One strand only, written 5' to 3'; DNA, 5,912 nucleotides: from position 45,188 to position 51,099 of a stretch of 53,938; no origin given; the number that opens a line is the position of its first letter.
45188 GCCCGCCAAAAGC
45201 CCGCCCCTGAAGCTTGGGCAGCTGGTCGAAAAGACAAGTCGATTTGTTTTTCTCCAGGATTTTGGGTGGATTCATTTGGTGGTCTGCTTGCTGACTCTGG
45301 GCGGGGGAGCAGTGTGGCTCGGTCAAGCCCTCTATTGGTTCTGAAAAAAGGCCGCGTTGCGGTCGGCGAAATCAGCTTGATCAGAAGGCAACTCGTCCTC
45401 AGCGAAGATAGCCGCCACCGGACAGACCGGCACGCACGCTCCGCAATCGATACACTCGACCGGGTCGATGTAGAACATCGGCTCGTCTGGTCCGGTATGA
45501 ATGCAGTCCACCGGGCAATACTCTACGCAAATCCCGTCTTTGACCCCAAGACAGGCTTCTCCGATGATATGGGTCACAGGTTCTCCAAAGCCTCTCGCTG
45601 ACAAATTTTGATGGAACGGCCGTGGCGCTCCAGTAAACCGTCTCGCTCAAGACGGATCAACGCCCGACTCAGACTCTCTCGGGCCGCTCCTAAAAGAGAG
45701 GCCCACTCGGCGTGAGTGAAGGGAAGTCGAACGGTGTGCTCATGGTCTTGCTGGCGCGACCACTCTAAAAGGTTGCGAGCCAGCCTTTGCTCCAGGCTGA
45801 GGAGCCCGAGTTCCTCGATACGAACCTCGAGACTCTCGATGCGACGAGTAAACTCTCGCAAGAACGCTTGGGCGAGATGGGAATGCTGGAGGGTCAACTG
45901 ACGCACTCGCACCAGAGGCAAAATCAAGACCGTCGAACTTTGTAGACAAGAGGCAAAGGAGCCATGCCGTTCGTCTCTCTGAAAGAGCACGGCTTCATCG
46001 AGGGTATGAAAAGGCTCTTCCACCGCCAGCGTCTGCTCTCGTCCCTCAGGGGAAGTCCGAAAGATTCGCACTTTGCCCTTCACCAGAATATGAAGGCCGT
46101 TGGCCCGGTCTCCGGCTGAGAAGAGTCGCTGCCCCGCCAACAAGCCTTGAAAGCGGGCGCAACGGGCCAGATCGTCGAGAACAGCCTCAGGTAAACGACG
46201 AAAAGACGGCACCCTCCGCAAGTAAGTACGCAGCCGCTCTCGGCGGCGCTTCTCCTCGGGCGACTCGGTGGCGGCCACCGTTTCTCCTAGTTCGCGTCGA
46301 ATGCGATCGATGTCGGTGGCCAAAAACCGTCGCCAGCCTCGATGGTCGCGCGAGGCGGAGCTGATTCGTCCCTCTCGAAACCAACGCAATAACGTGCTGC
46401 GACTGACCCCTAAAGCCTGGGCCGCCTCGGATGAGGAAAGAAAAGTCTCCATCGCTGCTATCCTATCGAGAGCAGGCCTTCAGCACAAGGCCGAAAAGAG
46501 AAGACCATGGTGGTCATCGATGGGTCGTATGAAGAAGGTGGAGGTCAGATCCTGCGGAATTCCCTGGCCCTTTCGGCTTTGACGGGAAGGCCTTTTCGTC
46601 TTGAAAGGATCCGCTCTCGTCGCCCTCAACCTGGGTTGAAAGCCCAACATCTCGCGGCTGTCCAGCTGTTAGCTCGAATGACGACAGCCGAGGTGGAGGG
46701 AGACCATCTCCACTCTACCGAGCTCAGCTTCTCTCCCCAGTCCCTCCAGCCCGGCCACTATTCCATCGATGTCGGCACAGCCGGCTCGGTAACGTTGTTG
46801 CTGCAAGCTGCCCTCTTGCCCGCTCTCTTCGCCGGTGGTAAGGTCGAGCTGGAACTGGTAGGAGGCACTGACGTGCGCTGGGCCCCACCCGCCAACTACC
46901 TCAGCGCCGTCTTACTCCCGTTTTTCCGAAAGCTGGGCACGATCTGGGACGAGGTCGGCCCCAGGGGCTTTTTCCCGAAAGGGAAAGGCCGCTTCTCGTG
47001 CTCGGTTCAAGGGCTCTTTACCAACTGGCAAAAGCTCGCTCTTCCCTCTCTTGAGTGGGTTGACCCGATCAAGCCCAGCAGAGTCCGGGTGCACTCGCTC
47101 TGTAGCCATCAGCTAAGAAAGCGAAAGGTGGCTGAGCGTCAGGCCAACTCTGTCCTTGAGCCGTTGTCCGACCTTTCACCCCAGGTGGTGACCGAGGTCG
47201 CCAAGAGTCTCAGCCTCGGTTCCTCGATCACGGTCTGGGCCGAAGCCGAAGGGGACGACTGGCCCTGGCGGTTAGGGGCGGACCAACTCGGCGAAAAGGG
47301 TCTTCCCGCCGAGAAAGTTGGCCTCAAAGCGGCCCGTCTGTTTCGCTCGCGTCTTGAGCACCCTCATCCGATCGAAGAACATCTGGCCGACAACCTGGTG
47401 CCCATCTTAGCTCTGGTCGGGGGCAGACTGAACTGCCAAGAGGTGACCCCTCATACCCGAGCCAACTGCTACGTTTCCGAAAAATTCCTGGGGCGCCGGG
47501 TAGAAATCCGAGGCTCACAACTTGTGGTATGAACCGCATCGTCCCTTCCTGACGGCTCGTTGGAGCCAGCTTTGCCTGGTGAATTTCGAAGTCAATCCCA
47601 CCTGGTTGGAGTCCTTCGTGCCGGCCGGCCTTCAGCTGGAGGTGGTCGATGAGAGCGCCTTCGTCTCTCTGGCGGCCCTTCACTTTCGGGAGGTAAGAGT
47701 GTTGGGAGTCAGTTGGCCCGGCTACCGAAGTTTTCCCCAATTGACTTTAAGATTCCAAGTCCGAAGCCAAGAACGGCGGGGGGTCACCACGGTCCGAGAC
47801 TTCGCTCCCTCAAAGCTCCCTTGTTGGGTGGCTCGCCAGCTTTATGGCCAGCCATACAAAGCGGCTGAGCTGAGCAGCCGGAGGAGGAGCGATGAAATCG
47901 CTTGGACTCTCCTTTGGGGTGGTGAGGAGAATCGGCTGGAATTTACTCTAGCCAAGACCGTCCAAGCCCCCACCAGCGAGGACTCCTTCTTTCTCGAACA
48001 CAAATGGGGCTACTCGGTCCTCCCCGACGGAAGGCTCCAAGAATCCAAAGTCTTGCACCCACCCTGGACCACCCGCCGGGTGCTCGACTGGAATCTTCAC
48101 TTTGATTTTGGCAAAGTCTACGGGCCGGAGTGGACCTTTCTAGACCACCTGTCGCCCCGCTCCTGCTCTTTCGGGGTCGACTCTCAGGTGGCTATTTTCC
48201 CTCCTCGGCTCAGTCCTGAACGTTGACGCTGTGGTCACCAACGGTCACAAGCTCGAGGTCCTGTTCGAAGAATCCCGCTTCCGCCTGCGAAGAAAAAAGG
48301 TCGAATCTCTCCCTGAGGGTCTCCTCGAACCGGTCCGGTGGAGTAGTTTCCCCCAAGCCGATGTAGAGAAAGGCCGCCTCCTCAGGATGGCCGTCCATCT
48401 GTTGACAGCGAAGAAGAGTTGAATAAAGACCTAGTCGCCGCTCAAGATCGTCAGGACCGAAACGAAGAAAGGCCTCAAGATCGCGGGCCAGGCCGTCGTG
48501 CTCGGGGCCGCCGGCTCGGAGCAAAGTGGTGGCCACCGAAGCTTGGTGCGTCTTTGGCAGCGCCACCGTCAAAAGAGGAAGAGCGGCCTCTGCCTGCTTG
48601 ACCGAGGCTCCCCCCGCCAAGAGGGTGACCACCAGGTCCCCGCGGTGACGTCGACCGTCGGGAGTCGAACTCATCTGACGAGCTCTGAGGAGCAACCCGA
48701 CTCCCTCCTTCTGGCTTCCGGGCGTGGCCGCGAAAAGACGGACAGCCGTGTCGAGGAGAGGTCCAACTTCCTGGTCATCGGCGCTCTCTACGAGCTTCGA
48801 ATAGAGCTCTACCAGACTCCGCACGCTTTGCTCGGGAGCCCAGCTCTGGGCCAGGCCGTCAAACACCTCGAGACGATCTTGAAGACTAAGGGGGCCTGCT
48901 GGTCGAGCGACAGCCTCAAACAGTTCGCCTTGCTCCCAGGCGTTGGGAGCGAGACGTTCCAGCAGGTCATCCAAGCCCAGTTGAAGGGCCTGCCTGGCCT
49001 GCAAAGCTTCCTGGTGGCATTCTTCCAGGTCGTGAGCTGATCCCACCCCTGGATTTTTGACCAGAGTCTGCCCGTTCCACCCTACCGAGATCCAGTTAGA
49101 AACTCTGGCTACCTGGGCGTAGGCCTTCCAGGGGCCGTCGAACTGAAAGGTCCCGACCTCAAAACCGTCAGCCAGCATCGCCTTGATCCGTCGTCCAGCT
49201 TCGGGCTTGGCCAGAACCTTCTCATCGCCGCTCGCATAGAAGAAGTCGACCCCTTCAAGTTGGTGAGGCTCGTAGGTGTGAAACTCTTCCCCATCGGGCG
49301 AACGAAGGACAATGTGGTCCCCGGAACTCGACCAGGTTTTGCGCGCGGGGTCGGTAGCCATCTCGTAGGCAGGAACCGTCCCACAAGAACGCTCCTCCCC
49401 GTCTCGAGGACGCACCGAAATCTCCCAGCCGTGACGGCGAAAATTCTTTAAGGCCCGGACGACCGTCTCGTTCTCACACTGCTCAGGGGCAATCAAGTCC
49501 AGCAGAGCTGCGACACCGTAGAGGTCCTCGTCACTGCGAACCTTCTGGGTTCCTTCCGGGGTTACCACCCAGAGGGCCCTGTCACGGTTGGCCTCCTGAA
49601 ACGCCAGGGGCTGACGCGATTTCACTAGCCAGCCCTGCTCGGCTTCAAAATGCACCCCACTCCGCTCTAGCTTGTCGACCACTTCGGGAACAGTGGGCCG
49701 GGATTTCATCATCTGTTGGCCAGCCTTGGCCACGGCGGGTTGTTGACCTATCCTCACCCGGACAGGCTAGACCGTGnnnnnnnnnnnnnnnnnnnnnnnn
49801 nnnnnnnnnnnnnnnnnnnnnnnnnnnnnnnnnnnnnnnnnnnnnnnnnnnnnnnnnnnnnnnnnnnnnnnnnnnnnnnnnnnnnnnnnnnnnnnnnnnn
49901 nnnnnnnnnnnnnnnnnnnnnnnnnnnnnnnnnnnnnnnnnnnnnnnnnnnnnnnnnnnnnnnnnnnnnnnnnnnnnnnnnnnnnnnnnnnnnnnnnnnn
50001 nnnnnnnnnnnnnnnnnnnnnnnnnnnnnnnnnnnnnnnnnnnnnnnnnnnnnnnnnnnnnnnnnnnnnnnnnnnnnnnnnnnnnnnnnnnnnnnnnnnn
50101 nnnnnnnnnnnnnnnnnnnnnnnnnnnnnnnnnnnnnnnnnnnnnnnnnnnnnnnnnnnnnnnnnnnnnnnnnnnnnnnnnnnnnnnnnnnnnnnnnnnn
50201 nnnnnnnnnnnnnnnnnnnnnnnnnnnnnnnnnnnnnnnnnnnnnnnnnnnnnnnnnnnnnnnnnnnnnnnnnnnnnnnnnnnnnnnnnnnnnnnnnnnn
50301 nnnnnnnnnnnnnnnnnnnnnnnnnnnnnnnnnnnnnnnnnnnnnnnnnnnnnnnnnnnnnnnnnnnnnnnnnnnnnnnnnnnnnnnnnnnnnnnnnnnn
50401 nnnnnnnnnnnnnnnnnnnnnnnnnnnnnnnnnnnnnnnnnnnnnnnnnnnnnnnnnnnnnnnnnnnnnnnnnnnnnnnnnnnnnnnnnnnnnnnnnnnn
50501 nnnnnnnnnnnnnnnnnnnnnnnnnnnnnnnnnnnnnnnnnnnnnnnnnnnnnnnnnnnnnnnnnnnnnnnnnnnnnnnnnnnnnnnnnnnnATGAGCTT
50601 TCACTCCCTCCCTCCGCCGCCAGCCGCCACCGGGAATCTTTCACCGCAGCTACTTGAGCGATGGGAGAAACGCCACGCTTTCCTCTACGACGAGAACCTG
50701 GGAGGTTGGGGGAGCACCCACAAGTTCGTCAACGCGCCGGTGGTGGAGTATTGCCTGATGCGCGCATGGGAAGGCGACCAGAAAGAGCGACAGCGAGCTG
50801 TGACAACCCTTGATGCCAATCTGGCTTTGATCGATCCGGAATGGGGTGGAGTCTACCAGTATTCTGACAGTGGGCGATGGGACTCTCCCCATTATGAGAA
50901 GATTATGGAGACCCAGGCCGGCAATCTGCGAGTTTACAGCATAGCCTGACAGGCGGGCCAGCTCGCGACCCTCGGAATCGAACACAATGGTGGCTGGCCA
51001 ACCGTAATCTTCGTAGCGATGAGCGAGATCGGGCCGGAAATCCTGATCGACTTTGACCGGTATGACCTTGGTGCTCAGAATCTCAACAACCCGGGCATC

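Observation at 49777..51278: Thioredoxin-like DUF255/YyaL-type gene whose central ~340 bp lies inverted in place, plus a 1-nt deletion in the CHWCH motif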

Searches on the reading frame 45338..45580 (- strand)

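Call 64: search_protein_families(library=pfam, proteins=[window:45338-45580:-], max_evalue=0.0001)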
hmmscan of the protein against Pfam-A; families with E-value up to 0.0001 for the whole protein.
window:45338-45580:- (81 aa): 8 families
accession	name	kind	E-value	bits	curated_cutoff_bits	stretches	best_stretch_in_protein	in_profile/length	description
PF00037.32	Fer4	-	1.2e-10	41.2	21.1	1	37-58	2-23/24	4Fe-4S binding domain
PF13237.11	Fer4_10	-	1.9e-07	31.4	25.5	1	37-60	3-22/53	4Fe-4S dicluster domain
PF12838.12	Fer4_7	-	4.1e-07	30.8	27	1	16-57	6-52/52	4Fe-4S dicluster domain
PF13187.11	Fer4_9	-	2.2e-06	28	27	1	16-58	6-52/52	4Fe-4S dicluster domain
PF13484.11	Fer4_16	-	2.4e-06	28.6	30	1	42-63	1-23/66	4Fe-4S double cluster binding domain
PF12837.12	Fer4_6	-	4.2e-06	26.9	25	1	36-58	2-24/24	4Fe-4S binding domain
PF13183.11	Fer4_8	-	9.2e-06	26.5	27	1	42-71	4-34/68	4Fe-4S dicluster domain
PF12797.12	Fer4_2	-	8.9e-05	22.7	24.5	0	35-55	2-22/22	4Fe-4S binding domain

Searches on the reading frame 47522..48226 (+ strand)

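Call 25: search_protein_families(library=pfam, proteins=[window:47522-48226:+], max_evalue=0.001)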
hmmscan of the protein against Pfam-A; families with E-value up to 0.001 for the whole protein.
window:47522-48226:+ (234 aa): 2 families
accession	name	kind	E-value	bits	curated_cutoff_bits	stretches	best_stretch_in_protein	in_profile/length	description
PF09844.14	DUF2071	-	6.2e-35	121.2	27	1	11-205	1-196/212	Uncharacterized conserved protein (COG2071)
PF06314.16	ADC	-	7.7e-05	22.8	29.8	1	15-168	21-166/238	Acetoacetate decarboxylase (ADC)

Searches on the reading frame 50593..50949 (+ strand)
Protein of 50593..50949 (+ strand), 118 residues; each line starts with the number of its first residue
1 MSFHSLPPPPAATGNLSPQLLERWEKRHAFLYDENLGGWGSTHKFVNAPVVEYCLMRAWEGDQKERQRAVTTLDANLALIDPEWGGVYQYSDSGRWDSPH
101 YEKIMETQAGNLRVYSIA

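Call 31: find_encoding_contigs(protein=window:50593-50949:+, flank=8000, max_places=10)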
Protein window:50593-50949:+ (118 aa): no gene with exactly this product is on record in the collection.
